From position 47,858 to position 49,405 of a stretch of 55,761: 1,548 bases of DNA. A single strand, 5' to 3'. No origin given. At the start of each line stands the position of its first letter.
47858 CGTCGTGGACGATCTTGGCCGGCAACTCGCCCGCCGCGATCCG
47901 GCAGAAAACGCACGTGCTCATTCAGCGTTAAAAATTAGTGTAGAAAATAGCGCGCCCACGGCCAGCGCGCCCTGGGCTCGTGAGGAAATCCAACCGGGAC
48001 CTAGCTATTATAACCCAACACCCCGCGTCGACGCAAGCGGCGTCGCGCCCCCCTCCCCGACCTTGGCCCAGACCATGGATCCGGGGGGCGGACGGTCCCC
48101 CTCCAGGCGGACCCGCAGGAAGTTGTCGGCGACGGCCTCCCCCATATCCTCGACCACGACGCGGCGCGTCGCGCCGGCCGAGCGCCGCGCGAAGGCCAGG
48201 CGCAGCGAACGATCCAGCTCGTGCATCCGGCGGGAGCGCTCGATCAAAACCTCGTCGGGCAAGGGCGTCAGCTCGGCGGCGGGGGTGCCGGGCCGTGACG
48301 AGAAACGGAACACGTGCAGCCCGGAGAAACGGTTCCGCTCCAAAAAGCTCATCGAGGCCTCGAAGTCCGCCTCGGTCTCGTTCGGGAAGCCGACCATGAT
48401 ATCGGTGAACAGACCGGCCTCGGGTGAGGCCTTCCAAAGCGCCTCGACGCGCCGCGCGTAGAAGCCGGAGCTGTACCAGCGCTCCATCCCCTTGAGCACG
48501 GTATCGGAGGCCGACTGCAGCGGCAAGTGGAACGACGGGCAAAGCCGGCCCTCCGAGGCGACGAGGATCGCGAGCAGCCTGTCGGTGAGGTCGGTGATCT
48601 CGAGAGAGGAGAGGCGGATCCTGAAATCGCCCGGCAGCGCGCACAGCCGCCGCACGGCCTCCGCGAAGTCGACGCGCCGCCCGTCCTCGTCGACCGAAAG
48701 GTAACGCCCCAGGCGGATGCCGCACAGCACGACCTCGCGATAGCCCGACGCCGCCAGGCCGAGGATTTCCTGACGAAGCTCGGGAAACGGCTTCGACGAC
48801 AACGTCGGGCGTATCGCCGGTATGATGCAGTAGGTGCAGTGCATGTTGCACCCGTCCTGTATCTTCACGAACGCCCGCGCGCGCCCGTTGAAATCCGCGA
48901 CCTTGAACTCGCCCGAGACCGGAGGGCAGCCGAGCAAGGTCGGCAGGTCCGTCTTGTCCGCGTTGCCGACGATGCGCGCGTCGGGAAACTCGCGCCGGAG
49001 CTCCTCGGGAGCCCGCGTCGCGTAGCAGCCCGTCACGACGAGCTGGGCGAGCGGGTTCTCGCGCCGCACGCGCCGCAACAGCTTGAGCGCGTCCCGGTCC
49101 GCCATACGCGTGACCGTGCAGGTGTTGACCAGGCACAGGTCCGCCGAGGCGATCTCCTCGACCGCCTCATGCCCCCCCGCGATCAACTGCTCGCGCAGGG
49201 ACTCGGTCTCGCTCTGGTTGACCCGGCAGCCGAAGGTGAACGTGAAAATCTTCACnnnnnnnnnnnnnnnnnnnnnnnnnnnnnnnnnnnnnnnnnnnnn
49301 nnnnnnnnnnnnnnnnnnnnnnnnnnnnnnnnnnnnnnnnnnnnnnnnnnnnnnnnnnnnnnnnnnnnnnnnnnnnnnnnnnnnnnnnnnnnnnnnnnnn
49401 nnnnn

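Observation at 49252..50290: Panacea (DUF4065) antitoxin with an unannotated MazF-like partner, hard-wired to mtaB by a GTGA overlap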

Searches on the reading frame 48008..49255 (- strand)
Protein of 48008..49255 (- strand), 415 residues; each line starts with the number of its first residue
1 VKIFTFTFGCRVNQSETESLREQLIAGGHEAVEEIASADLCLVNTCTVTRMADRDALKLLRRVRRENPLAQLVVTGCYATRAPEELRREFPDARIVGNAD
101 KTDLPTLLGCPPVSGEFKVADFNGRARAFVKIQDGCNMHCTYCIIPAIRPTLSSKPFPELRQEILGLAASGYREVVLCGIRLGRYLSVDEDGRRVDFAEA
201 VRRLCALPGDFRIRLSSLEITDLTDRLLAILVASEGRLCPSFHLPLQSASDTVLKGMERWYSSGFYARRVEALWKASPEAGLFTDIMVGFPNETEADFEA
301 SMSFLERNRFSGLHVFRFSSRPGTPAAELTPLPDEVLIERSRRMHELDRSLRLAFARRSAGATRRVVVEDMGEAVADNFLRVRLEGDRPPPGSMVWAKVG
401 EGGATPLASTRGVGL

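Call 3: search_protein_families(library=pfam, proteins=[window:48008-49255:-], max_evalue=1)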
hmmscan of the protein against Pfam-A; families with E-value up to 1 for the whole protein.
window:48008-49255:- (415 aa): 4 families
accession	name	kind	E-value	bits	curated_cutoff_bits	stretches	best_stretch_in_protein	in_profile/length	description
PF00919.26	UPF0004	-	3e-24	85.3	27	1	2-95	1-95/98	Uncharacterized protein family UPF0004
PF04055.27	Radical_SAM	-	2.7e-17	63.9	29.5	1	131-305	2-166/166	Radical SAM superfamily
PF19243.4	DUF5892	-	0.051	13.2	26.4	1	7-56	28-77/326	Family of unknown function (DUF5892)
PF13353.11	Fer4_12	-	0.092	13.5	22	1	133-176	12-57/137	4Fe-4S single cluster domain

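Call 5: search_protein_families(library=ncbifam, proteins=[window:48008-49255:-], max_evalue=1)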
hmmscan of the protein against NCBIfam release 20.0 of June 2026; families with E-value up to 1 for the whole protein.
window:48008-49255:- (415 aa): 19 families
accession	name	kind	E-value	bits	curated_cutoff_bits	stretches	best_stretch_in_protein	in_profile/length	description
TIGR01579.1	MiaB-like-C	equivalog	2e-104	350.2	357.05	1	7-387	3-403/416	tRNA (N(6)-L-threonylcarbamoyladenosine(37)-C(2))-methylthiotransferase MtaB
TIGR00089.1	TIGR00089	subfamily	1e-96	324.4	251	1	5-373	4-384/429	MiaB/RimO family radical SAM methylthiotransferase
TIGR01574.1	miaB-methiolase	equivalog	3e-74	250.6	355.3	1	2-372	1-390/437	tRNA (N6-isopentenyl adenosine(37)-C2)-methylthiotransferase MiaB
TIGR01578.1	MiaB-like-B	hypoth_equivalog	1.7e-60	205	314.7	1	2-372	1-376/421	tRNA (N(6)-L-threonylcarbamoyladenosine(37)-C(2))-methylthiotransferase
TIGR01125.1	TIGR01125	equivalog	3.7e-58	197.6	356.95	1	4-376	3-385/432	30S ribosomal protein S12 methylthiotransferase RimO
NF010916.0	PRK14336.1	equivalog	4.7e-56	190.3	606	1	3-357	4-351/418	tRNA (N6-isopentenyl adenosine(37)-C2)-methylthiotransferase MiaB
TIGR04013.1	B12_SAM_MJ_1487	hypoth_equivalog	8.2e-12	44.7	251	1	243-333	270-360/382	TIGR04013 family B12-binding domain/radical SAM domain-containing protein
TIGR04014.1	B12_SAM_MJ_0865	equivalog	4.1e-10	39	360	1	126-330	159-358/434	methyl-coenzyme M reductase glutamine C-methyltransferase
TIGR04479.1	bcpD_PhpK_rSAM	subfamily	1.9e-06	26.6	600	1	135-308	249-409/504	PhpK family radical SAM P-methyltransferase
TIGR04107.1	rSAM_HutW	equivalog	2e-05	23.6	400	1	243-328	156-240/419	heme anaerobic degradation radical SAM methyltransferase ChuW/HutW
NF040546.1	rSAM_CUAEP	equivalog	0.0019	17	500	1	49-101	57-109/468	CUAEP/CCAEP-tail radical SAM (seleno)protein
NF040542.1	rSAM_RCCLKC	equivalog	0.0093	15.2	450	1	54-101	63-110/423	arsinothricin biosynthesis radical SAM protein ArsL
TIGR02495.1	NrdG2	equivalog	0.067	12.5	131.15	1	117-149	8-39/193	anaerobic ribonucleoside-triphosphate reductase activating protein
TIGR04385.1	B12_rSAM_cofa1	equivalog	0.077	12.2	450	0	60-103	90-135/438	B12 lower ligand biosynthesis radical SAM protein BzaD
TIGR04072.2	rSAM_ladder_B12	equivalog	0.11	11.1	360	1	130-169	183-223/443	lipid biosynthesis B12-binding/radical SAM protein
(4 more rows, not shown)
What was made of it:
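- Checked: mtaB junction: the toxin's TGA (49254-49252) overlaps the GTG of mtaB (49255-49253). mtaB is 48008-49255, and matches TIGR01579 MtaB at 2e-104 (350.2 bits, just under the 357.05-bit curated cut-off) and the TIGR00089 MiaB/RimO subfamily model above its cut-off (call 5).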

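Call 62: find_homologous_proteins(query=window:48008-49255:-, max_evalue=1e-50)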
Query window:48008-49255:- (415 aa): 5545 proteins with E <= 1e-50 among 8000 candidates; the best 120 are listed.
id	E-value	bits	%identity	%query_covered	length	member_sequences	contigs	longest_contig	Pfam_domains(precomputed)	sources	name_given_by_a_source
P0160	7.5e-276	932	100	100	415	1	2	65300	PF04055.28,PF00919.27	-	-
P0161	6.8e-155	534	62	93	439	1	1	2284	PF04055.28,PF00919.27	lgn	-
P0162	1.3e-152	527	60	98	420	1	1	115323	PF04055.28,PF00919.27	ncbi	-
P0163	7.0e-149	514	57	96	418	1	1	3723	PF04055.28,PF00919.27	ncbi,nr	ncbi:MAG: tRNA (N(6)-L-threonylcarbamoyladenosine(37)-C(2))-methylthiotransferase MtaB [Elusimicrobi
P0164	3.2e-148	512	60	96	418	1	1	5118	PF04055.28,PF00919.27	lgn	-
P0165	1.1e-146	507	59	93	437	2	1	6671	PF04055.28,PF00919.27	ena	-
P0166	2.6e-146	506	60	96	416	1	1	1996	PF04055.28,PF00919.27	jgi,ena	-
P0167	2.6e-145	503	55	96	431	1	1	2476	PF04055.28,PF00919.27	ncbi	-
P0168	2.8e-145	502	56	99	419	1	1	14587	PF04055.28,PF00919.27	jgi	-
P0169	5.8e-145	501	56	99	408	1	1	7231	PF04055.28,PF00919.27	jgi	jgi:threonylcarbamoyladenosine tRNA methylthiotransferase MtaB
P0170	1.3e-144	500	59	96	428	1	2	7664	PF04055.28,PF00919.27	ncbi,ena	-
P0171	2.3e-144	499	58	99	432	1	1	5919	PF04055.28,PF00919.27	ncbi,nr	ncbi:MAG: tRNA (N(6)-L-threonylcarbamoyladenosine(37)-C(2))-methylthiotransferase MtaB [Elusimicrobi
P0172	2.3e-144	499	59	96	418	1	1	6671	PF04055.28,PF00919.27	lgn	-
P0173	1.9e-143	496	57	94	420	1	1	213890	PF04055.28,PF00919.27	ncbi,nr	ncbi:MAG: MiaB/RimO family radical SAM methylthiotransferase [Elusimicrobia bacterium]|nr:MiaB/RimO 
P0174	1.9e-143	496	57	99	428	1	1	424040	PF04055.28,PF00919.27,PF02310.25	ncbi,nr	ncbi:MAG: tRNA (N(6)-L-threonylcarbamoyladenosine(37)-C(2))-methylthiotransferase MtaB [Elusimicrobi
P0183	3.8e-140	486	58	96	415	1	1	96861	PF04055.28,PF00919.27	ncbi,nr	ncbi:MAG: tRNA (N(6)-L-threonylcarbamoyladenosine(37)-C(2))-methylthiotransferase MtaB [Elusimicrobi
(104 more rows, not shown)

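Call 63: find_encoding_contigs(protein=P0162, flank=5000, max_places=2)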
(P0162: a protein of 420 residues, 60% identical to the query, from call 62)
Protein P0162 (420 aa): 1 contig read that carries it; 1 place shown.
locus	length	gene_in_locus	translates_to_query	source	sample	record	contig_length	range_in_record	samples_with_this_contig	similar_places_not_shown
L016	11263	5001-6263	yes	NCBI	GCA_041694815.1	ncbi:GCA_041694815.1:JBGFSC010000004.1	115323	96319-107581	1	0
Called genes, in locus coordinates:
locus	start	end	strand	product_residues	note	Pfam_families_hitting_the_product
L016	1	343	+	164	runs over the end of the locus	PF01025:GrpE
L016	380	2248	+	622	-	PF00012:HSP70, PF06723:MreB_Mbl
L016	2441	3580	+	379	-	PF00226:DnaJ, PF01556:DnaJ_C, PF00684:DnaJ_CXXCXGXG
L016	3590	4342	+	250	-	PF20260:PUA_4, PF04452:Methyltrans_RNA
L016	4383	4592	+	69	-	-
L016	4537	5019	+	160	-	PF13924:Lipocalin_5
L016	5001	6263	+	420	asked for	PF00919:UPF0004, PF04055:Radical_SAM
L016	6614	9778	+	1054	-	-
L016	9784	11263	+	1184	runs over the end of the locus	-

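Call 64: find_encoding_contigs(protein=P0183, flank=5000, max_places=2)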
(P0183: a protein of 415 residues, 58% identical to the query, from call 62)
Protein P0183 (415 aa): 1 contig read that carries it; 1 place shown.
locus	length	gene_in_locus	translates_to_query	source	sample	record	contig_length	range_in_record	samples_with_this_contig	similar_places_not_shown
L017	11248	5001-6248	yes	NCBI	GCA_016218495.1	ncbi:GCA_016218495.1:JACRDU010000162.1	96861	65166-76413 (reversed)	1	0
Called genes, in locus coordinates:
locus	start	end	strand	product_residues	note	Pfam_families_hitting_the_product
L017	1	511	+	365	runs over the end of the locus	PF01628:HrcA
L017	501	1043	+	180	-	PF01025:GrpE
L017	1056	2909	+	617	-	PF00012:HSP70, PF06723:MreB_Mbl, PF00012:HSP70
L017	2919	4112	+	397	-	PF00226:DnaJ, PF01556:DnaJ_C, PF00684:DnaJ_CXXCXGXG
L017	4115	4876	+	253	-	PF20260:PUA_4, PF04452:Methyltrans_RNA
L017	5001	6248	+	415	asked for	PF00919:UPF0004, PF04055:Radical_SAM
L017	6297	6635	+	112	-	PF11969:DcpS_C, PF01230:HIT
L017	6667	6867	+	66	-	PF01165:Ribosomal_S21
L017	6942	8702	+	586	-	PF01807:Zn_ribbon_DnaG, PF08275:DNAG_N, PF01751:Toprim, PF13362:Toprim_3 (weak), PF13662:Toprim_4, PF13155:Toprim_2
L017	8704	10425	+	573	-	PF03979:Sigma70_r1_1, PF00140:Sigma70_r1_2, PF04542:Sigma70_r2, PF04539:Sigma70_r3, PF04545:Sigma70_r4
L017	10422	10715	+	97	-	-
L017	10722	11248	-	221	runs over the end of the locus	PF05552:MS_channel_1st_1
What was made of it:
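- In related Elusimicrobia, mtaB follows rsmE within the conserved hrcA-grpE-dnaK-dnaJ-rsmE-mtaB-HIT-rpsU-dnaG cluster, or follows another gene (calls 63, 64).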
